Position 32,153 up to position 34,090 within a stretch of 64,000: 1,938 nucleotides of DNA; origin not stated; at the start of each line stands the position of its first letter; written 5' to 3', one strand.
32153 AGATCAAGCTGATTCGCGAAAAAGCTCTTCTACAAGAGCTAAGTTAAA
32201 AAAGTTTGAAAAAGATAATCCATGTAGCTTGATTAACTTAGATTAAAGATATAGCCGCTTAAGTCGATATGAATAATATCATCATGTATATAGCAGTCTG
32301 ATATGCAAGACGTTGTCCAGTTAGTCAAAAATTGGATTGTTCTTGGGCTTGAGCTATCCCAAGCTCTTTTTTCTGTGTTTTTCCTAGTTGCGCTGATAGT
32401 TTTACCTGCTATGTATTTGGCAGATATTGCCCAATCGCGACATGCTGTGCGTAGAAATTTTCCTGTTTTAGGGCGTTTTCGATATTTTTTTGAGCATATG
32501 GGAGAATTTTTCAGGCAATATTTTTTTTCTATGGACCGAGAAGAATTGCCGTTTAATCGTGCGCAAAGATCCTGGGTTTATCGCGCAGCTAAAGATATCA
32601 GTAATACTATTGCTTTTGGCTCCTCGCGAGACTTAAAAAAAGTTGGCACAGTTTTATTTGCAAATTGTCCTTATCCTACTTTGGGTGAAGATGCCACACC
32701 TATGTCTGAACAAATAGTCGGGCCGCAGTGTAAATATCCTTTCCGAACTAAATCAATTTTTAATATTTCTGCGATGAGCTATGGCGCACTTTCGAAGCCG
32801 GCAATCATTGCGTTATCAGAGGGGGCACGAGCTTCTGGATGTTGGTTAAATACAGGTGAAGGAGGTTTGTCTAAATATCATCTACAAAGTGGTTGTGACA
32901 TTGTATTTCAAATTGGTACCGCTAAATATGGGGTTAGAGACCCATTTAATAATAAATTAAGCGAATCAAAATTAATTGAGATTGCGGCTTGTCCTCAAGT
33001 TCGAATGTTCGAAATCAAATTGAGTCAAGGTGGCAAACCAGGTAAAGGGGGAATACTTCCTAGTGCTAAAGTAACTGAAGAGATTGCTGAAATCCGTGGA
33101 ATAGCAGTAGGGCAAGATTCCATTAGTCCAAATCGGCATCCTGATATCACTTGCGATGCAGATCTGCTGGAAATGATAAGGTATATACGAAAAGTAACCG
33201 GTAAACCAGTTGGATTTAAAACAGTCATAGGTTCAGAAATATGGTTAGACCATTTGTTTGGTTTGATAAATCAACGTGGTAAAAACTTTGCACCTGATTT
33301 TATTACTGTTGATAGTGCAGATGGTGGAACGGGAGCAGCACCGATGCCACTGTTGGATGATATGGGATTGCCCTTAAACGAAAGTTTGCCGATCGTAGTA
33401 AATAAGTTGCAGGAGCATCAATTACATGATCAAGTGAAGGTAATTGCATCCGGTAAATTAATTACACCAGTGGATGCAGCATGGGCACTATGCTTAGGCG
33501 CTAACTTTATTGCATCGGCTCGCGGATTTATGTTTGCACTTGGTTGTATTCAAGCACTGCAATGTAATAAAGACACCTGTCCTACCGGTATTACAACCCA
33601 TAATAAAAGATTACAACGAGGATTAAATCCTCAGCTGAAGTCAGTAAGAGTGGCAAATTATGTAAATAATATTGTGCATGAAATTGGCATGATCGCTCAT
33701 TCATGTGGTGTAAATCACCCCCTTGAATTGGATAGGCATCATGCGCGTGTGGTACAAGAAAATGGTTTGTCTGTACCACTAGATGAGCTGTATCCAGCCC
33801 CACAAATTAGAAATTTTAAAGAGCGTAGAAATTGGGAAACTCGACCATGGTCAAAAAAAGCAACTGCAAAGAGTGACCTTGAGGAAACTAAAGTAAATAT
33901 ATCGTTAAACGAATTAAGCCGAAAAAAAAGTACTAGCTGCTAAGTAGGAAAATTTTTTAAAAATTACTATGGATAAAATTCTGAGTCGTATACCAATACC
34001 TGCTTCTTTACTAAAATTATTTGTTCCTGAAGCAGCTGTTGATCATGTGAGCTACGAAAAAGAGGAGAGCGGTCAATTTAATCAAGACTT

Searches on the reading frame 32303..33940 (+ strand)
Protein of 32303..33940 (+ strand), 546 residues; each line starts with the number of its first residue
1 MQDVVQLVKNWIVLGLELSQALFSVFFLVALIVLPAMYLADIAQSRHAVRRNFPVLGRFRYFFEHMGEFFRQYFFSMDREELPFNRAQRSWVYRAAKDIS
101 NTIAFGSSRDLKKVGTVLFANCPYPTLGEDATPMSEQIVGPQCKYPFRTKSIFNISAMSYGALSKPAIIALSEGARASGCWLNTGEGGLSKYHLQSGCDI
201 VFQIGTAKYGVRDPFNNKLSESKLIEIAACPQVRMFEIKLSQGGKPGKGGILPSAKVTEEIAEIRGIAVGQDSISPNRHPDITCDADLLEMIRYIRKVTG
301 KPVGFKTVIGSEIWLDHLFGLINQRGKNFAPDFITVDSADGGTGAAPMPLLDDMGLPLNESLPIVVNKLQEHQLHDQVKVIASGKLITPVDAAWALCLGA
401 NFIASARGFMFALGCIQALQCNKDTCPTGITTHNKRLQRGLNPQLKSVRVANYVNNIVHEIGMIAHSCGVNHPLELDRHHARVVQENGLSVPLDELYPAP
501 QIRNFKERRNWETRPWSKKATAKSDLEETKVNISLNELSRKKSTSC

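Call 42: search_protein_families(library=ncbifam, proteins=[window:32303-33940:+], max_evalue=1e-10)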
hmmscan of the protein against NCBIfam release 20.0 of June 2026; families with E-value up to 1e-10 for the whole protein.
window:32303-33940:+ (546 aa): 1 family
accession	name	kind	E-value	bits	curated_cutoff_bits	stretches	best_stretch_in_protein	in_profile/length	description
NF008730.0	PRK11750.1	equivalog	5.4e-35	120.1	1047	1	153-472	861-1161/1490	glutamate synthase large subunit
